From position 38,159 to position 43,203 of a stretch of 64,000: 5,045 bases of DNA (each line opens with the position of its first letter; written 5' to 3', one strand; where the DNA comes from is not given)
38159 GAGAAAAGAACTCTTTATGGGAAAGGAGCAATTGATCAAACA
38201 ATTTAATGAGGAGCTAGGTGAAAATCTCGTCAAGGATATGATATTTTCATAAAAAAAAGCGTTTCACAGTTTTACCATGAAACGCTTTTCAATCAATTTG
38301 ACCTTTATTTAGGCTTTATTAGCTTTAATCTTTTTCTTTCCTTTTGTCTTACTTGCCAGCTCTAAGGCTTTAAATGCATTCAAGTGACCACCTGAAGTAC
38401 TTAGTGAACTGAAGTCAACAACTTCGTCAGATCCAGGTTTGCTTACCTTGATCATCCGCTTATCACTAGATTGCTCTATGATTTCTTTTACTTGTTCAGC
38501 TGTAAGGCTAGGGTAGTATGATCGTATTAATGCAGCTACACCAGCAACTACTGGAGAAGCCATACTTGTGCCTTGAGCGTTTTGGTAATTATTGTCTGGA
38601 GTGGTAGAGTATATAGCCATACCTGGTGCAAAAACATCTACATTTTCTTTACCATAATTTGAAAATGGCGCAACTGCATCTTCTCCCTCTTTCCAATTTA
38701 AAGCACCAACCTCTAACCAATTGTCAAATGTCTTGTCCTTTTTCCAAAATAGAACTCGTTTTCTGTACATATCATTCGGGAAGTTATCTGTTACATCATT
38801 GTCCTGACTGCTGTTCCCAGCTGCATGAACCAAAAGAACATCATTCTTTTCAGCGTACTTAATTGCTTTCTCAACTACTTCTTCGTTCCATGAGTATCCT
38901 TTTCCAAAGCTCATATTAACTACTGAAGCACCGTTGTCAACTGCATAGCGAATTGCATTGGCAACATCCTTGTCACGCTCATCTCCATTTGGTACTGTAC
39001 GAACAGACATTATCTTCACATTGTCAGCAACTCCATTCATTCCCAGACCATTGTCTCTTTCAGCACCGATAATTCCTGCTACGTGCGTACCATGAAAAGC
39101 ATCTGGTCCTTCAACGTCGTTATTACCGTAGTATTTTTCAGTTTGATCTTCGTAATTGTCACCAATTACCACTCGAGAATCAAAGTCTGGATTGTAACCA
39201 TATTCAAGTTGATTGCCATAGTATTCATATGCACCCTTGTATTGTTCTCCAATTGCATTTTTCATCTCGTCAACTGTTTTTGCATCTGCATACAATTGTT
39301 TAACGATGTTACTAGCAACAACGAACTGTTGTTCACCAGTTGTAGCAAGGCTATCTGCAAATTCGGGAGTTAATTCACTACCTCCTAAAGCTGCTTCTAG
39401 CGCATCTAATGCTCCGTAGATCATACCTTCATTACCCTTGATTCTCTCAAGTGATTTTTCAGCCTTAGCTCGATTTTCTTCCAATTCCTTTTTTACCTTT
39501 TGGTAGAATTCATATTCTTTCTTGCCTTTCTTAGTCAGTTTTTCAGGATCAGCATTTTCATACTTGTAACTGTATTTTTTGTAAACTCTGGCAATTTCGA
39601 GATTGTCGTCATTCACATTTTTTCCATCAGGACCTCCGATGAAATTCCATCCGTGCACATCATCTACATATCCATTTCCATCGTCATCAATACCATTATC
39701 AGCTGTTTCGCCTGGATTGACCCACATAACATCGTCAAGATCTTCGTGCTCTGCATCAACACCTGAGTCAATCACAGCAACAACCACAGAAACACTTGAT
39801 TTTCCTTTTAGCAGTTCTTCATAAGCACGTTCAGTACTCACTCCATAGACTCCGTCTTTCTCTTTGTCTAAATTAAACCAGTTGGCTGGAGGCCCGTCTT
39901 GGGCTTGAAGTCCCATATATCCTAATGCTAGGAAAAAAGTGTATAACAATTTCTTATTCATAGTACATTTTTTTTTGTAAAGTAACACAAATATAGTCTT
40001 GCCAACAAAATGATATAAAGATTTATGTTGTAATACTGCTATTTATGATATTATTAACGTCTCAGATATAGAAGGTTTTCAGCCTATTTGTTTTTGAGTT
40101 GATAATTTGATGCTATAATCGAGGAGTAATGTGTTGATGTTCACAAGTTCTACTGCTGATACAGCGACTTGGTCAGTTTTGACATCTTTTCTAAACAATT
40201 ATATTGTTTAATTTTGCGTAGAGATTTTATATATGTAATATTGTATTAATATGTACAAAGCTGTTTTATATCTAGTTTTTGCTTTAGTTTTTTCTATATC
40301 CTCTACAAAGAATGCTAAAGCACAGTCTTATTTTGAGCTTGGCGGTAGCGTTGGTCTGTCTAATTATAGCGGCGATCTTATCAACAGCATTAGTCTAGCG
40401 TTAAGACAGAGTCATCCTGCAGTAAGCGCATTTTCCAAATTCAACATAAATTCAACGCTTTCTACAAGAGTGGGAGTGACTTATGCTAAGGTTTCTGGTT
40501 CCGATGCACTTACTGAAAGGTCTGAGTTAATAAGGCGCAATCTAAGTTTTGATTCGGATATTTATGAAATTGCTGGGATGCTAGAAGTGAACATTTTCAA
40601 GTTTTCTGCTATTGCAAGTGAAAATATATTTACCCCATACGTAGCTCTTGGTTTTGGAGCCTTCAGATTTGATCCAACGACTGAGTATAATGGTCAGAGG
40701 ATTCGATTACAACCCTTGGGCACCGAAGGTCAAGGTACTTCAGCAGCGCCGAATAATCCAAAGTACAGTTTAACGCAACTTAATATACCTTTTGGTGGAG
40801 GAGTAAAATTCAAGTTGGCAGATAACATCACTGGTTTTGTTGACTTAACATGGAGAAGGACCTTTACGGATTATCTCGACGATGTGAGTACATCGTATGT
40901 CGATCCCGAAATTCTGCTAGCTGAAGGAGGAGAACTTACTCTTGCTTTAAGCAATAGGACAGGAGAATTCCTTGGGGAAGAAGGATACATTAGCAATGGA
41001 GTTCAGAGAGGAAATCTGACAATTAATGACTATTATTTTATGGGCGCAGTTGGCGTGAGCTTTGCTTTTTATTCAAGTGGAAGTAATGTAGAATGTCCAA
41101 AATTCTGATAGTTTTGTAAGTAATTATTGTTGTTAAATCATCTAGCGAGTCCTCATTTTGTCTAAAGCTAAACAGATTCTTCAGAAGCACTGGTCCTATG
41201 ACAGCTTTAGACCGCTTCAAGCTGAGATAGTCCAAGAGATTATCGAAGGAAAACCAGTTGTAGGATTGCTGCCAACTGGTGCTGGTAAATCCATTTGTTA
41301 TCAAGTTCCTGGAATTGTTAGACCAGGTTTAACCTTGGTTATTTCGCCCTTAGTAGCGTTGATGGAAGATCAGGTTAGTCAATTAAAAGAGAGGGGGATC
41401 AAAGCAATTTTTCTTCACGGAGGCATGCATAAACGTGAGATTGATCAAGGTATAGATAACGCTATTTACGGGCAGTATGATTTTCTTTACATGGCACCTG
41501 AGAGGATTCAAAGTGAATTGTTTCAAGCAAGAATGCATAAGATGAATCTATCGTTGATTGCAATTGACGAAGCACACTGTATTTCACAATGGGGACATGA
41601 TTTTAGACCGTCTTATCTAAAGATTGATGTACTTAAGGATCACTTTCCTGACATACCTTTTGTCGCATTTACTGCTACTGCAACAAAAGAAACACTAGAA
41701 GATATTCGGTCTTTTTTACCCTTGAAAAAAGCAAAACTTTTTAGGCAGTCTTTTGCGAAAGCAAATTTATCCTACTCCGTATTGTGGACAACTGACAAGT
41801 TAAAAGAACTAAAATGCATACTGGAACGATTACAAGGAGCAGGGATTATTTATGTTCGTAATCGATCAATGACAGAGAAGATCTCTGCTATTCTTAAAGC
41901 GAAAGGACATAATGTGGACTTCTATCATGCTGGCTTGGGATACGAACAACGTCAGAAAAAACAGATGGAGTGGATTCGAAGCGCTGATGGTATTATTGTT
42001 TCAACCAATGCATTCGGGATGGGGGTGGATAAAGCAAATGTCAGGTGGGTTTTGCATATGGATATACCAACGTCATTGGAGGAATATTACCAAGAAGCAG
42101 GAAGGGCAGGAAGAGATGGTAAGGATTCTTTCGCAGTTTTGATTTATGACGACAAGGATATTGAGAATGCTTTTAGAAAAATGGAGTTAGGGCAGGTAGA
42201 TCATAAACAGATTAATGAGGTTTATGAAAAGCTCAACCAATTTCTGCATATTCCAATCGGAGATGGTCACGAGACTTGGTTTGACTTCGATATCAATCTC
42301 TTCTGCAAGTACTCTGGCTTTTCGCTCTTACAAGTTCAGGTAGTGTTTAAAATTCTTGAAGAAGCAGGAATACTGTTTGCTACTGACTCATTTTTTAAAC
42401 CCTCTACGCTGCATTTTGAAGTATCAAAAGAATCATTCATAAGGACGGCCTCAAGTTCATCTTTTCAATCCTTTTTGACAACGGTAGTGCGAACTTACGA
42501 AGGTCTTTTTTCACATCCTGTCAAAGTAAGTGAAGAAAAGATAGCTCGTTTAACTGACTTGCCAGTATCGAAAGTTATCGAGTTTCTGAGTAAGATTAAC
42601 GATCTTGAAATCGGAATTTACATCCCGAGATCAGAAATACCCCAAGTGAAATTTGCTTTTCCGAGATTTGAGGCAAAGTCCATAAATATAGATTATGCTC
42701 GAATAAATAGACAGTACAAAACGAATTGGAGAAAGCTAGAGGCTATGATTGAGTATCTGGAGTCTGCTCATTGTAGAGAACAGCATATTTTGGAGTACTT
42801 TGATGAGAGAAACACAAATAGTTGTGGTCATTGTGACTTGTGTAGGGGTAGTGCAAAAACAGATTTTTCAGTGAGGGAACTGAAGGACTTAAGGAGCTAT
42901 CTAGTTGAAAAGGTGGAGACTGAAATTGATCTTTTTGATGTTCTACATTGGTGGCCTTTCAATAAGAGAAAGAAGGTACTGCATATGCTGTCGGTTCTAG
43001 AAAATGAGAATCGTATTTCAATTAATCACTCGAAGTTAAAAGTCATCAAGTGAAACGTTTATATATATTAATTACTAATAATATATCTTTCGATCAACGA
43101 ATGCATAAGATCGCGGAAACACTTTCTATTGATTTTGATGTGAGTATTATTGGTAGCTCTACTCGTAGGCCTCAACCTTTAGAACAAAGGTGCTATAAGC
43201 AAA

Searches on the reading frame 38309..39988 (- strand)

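Call 84: search_protein_families(library=ncbifam, proteins=[window:38309-39988:-], max_evalue=0.00001)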
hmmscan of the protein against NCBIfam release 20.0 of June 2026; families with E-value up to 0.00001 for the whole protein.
window:38309-39988:- (559 aa): 8 families
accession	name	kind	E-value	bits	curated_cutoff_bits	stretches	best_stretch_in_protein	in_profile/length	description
TIGR03921.1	T7SS_mycosin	equivalog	4.9e-47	160.8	278.75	1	283-510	40-265/353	type VII secretion-associated serine protease mycosin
NF033595.1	denti_PrtP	equivalog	1.5e-22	80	300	1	357-511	342-481/606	dentilisin complex serine proteinase subunit PrtP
TIGR03895.1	protease_PatA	subfamily_domain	8.9e-19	67.6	421.05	2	299-393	1-99/606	PatA/PatG family cyanobactin maturation protease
NF040553.1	SGO_0316_fam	subfamily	1.9e-15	55.7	1400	1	445-507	664-730/1486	SGO_0316/SGO_0317 family LPXTG-anchored serine peptidase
NF051851.1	AtpSerPepEprS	equivalog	6.8e-12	44.2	1700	1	289-504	108-333/988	autotransporter serine peptidase EprS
NF049966.1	QH_SP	equivalog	1.4e-10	40.9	165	1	298-391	41-123/219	subtilisin-like serine protease QhpE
NF042956.1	IteS_antiphage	equivalog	9.2e-08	30.8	900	0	296-404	290-405/747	S8 family anti-phage peptidase IteS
NF040808.2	CspC_non_triad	exception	1.4e-06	27.1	675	0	449-493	458-502/556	bile acid germinant receptor pseudoprotease CspC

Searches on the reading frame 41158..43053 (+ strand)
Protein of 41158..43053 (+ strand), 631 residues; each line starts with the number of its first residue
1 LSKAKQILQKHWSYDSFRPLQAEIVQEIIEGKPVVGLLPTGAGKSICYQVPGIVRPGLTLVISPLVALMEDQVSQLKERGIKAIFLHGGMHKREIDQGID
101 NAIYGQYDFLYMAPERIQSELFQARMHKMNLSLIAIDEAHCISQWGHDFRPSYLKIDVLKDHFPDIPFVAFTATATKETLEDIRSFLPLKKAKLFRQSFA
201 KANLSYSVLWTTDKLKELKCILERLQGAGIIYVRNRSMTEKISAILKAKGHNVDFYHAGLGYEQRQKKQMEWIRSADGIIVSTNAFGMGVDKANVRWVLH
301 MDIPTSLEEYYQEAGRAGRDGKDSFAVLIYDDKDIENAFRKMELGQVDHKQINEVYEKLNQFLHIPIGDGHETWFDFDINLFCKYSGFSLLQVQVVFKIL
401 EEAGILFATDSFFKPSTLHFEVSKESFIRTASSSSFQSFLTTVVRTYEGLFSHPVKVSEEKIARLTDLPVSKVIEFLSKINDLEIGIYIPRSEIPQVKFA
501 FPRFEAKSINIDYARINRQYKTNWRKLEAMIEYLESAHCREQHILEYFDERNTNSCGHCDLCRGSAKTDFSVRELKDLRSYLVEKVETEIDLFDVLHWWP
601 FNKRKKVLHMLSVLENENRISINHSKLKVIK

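Call 84: search_protein_families(library=ncbifam, proteins=[window:41158-43053:+], max_evalue=0.00001)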
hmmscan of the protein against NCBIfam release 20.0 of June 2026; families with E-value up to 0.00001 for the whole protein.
window:41158-43053:+ (631 aa): 18 families
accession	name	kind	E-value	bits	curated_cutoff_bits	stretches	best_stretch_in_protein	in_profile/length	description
TIGR01389.1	recQ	equivalog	2.9e-142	475.1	640.2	2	4-364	1-362/591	DNA helicase RecQ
TIGR00614.1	recQ_fam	subfamily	8.5e-117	390.8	219.8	1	6-365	1-367/470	RecQ family ATP-dependent DNA helicase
NF008279.0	PRK11057.1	equivalog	1.8e-111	373.5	1015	2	2-348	11-358/608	ATP-dependent DNA helicase RecQ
NF041063.1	DpdF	equivalog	1.6e-60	205.6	550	1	30-338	157-490/813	protein DpdF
NF053631.1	RNA_helic_CshA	equivalog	1e-15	57.6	646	1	11-337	16-348/434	degradosome RNA helicase CshA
NF008744.0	PRK11776.1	equivalog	4.7e-14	51.8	524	1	11-342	21-360/460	ATP-dependent RNA helicase DbpA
NF008394.0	PRK11192.1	equivalog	5.4e-14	51.8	507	1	214-335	234-356/441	ATP-dependent RNA helicase SrmB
TIGR03817.1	DECH_helic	hypoth_equivalog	1.5e-13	50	874.1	1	230-335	275-388/742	helicase/secretion neighborhood putative DEAH-box helicase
NF053636.1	DDHlcsCsdAPsy1082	equivalog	4.4e-12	45.3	890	1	230-333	247-352/512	DEAD/DEAH box helicase CsdA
NF008642.0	PRK11634.1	equivalog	4.4e-11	41.9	989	1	13-334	25-353/628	DEAD/DEAH family ATP-dependent RNA helicase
TIGR04121.1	DEXH_lig_assoc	equivalog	2.5e-10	38.8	850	1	10-327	10-354/804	ligase-associated DNA damage response DEXH box helicase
NF003419.0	PRK04837.1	equivalog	1.5e-09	37.1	588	1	212-327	241-357/424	ATP-dependent RNA helicase RhlB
NF053711.1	RNA_heli_RhlE1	exception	2.3e-08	33.2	750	1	226-329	244-347/434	RNA helicase RhlE1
NF002654.0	PRK02362.1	equivalog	2.6e-07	29.3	887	0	17-174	24-180/739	ATP-dependent DNA helicase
NF002340.1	PRK01297.1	equivalog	6.9e-07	28.4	564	0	67-330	91-353/372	ATP-dependent RNA helicase RhlB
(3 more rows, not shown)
